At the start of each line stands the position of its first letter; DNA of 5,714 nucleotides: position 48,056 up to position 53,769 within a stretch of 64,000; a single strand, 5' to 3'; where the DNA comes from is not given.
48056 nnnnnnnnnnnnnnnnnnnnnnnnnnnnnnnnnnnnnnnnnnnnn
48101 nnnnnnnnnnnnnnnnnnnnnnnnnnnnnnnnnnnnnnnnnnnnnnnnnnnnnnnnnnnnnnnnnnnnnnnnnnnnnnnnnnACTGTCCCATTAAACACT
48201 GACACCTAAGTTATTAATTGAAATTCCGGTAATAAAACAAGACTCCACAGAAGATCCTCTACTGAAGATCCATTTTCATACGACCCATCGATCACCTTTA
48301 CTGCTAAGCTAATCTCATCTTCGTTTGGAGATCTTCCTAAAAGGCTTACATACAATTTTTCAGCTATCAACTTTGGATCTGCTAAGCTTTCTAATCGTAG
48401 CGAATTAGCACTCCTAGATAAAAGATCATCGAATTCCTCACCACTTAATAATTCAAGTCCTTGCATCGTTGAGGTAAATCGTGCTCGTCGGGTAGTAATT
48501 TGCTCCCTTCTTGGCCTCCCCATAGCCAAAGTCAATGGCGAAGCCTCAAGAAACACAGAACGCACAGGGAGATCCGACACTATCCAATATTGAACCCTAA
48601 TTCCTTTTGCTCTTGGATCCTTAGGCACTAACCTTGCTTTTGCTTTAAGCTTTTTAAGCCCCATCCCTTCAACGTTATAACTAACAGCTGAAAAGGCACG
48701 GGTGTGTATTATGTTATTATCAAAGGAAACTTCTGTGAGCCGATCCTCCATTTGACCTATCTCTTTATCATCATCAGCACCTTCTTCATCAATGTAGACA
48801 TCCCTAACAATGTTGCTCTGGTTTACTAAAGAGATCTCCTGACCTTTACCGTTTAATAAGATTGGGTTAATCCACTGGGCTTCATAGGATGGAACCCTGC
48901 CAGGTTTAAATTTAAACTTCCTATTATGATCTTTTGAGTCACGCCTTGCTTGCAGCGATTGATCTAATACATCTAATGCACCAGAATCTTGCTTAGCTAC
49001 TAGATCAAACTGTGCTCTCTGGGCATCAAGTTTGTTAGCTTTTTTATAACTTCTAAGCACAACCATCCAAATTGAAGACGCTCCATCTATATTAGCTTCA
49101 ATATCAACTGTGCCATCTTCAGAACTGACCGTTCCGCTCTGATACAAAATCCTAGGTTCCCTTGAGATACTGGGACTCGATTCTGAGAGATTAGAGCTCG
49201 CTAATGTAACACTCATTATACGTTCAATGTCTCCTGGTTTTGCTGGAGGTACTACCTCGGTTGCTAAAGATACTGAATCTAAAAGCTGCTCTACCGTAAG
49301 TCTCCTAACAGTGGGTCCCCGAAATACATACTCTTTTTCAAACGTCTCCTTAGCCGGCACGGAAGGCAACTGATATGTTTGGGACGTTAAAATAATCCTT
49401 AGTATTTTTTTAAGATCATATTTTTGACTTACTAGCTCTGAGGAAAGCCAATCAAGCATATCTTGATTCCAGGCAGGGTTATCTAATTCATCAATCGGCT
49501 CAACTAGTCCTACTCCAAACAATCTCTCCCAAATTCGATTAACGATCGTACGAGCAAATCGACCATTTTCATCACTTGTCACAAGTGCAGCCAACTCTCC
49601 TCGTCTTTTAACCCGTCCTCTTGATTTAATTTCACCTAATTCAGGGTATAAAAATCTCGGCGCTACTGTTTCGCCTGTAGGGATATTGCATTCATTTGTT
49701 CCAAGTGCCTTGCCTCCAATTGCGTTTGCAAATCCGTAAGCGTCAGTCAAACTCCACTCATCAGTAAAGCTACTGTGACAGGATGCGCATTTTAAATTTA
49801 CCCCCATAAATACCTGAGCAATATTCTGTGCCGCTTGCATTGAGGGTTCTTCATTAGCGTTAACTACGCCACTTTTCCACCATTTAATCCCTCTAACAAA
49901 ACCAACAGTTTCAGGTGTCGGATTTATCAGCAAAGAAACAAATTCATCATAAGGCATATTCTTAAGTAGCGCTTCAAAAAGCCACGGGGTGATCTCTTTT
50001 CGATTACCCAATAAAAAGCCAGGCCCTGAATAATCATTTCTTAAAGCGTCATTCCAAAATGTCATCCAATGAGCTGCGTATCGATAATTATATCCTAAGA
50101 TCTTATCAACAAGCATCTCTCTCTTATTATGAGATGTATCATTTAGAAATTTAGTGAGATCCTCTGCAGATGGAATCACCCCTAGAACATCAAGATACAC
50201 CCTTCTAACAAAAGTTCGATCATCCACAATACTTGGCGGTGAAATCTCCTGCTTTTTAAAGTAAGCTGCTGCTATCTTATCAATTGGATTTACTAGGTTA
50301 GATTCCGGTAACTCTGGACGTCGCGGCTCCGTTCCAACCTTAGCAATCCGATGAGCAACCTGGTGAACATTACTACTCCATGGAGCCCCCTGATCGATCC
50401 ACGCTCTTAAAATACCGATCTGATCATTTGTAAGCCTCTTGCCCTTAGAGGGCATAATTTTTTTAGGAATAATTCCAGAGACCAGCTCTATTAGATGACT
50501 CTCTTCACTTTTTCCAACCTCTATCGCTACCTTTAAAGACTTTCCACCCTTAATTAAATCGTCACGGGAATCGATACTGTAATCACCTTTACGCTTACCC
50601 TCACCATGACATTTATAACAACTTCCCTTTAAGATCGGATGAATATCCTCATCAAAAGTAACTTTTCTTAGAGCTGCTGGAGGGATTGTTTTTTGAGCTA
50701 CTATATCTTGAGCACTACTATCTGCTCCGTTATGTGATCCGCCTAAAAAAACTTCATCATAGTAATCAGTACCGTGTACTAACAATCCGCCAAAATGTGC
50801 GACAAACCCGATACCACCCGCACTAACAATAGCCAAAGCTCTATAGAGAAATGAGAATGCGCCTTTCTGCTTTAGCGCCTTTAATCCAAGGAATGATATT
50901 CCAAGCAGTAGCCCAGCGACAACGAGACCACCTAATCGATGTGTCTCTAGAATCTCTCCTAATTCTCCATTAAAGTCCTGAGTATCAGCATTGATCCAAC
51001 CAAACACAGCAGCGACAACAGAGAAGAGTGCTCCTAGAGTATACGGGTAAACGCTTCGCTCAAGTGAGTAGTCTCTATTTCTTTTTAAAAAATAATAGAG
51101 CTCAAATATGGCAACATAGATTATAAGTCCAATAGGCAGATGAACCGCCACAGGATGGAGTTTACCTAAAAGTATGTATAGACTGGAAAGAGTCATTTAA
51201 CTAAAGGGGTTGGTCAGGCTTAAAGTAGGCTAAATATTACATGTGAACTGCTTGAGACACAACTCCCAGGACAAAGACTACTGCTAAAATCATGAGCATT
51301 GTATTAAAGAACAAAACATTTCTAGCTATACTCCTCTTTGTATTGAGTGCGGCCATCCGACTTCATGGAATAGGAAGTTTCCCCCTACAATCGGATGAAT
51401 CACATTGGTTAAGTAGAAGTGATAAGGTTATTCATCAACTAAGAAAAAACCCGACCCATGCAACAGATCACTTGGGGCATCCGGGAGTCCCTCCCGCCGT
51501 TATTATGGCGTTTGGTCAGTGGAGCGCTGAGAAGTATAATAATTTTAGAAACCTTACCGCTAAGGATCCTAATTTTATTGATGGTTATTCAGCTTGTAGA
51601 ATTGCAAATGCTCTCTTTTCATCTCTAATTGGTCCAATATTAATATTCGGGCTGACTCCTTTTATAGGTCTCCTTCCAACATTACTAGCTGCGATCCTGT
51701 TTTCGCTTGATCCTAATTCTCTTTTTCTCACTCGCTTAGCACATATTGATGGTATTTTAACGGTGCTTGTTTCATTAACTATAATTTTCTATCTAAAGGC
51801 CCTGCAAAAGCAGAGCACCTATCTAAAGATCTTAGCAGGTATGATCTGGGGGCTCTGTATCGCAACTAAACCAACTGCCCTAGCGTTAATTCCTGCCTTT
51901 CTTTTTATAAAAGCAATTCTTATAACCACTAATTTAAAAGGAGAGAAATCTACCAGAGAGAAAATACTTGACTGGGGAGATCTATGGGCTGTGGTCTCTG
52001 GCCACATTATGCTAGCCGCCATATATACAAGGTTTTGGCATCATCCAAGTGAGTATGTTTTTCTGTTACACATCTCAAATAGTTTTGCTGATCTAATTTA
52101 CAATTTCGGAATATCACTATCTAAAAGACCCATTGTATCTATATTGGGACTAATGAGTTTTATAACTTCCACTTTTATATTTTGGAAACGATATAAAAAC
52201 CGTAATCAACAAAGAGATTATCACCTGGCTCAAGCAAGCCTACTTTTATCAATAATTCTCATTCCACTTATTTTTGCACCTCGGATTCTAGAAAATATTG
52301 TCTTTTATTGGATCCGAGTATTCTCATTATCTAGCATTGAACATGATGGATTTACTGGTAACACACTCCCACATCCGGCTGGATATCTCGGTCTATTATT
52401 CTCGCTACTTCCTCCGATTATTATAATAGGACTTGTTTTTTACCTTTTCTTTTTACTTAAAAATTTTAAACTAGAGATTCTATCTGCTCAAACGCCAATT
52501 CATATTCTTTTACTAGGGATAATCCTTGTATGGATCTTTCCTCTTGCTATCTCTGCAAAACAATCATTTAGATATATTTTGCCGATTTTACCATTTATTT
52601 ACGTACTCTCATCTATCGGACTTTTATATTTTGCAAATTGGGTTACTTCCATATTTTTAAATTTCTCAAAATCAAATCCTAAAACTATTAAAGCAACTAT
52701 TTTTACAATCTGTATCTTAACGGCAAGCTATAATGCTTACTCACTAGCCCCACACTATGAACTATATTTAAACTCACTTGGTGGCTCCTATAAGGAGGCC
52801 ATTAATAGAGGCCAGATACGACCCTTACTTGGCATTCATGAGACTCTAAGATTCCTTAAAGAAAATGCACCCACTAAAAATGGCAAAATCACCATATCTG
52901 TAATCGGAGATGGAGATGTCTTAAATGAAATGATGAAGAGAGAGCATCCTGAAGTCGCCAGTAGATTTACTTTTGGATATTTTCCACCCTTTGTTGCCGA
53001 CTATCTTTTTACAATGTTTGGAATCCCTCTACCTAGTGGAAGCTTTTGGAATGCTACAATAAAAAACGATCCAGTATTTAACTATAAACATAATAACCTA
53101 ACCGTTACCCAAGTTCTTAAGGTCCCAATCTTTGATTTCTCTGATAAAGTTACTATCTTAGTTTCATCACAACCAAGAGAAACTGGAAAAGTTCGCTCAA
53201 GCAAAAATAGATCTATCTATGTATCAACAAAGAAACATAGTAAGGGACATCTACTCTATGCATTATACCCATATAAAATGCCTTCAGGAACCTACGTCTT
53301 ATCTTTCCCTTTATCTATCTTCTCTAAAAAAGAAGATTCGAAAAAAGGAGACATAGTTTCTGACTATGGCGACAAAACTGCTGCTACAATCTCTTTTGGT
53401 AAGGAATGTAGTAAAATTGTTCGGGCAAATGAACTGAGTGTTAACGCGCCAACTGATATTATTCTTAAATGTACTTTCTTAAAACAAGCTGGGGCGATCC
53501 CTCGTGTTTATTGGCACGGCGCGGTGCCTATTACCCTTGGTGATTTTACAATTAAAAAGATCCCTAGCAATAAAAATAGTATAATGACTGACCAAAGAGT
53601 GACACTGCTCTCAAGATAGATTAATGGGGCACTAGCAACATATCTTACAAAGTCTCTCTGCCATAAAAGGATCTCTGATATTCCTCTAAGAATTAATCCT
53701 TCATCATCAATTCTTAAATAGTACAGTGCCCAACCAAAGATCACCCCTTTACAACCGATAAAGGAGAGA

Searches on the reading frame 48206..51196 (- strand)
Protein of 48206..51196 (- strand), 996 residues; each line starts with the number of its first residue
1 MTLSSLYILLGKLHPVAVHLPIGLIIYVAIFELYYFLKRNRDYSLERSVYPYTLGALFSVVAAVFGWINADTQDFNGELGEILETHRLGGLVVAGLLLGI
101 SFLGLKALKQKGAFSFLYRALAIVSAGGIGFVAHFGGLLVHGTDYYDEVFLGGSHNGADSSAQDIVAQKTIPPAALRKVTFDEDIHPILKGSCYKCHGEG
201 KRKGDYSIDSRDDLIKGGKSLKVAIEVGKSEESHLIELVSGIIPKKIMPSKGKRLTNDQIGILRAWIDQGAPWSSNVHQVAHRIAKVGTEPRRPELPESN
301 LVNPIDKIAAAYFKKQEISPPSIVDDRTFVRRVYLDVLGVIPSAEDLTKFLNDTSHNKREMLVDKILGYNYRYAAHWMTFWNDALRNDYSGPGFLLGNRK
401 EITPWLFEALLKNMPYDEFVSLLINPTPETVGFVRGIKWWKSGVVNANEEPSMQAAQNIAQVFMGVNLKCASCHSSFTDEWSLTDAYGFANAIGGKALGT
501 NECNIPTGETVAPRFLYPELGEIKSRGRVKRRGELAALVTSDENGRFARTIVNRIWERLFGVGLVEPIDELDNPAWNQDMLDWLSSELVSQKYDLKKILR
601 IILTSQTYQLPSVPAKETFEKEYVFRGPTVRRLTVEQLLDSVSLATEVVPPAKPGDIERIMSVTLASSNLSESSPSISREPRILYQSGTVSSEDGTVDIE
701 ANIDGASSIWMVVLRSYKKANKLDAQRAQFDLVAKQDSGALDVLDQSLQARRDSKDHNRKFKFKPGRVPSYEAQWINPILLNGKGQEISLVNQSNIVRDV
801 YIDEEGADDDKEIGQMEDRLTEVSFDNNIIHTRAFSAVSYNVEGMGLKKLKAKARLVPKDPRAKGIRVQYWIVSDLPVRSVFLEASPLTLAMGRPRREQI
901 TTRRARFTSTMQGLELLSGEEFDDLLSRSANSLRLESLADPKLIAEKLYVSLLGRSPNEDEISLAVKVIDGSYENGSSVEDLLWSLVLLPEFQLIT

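Call 54: search_protein_families(library=pfam, proteins=[window:48206-51196:-], max_evalue=0.00001)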
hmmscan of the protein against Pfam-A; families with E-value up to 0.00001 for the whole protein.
window:48206-51196:- (996 aa): 4 families
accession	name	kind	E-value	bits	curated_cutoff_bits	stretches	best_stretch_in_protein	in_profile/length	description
PF07583.16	PSCyt2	-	1.3e-41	143.3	29.8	1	304-492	1-203/209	Protein of unknown function (DUF1549)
PF07587.16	PSD1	-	1.7e-36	126.4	28.5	1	531-648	1-124/244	Protein of unknown function (DUF1553)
PF09990.14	DUF2231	-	3.7e-13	50.2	26.4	1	13-141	4-131/139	Predicted membrane protein (DUF2231)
PF07635.16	PSCyt1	-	1.6e-10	41.9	22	1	193-249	1-56/59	Planctomycete cytochrome C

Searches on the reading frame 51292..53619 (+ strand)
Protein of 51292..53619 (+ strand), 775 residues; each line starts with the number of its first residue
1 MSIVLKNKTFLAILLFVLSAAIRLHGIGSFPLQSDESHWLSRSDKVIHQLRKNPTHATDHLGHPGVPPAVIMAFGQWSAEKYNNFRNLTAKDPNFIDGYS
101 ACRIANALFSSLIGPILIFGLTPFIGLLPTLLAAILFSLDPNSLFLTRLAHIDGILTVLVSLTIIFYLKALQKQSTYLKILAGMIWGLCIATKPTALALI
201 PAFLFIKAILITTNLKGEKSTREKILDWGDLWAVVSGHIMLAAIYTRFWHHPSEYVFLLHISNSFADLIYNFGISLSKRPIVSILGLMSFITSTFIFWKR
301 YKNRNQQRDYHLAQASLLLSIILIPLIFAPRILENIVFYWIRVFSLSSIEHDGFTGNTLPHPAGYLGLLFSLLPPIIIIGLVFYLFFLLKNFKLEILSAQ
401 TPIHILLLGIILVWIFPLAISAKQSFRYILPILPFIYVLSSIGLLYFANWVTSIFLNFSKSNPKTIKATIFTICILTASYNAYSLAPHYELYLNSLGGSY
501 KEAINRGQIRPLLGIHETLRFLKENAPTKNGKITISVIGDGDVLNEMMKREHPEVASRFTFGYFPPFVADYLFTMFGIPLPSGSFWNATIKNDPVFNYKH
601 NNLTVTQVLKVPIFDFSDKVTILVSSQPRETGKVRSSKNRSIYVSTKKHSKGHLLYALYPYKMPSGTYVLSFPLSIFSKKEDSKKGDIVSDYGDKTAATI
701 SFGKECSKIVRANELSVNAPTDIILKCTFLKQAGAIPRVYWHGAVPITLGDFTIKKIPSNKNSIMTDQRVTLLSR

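Call 54: search_protein_families(library=pfam, proteins=[window:51292-53619:+], max_evalue=0.00001)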
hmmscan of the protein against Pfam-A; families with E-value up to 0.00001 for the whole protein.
window:51292-53619:+ (775 aa): 1 family
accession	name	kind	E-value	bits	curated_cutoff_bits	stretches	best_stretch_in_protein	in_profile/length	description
PF13231.12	PMT_2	-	5.9e-10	40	26.1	1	102-214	24-133/160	Dolichyl-phosphate-mannose-protein mannosyltransferase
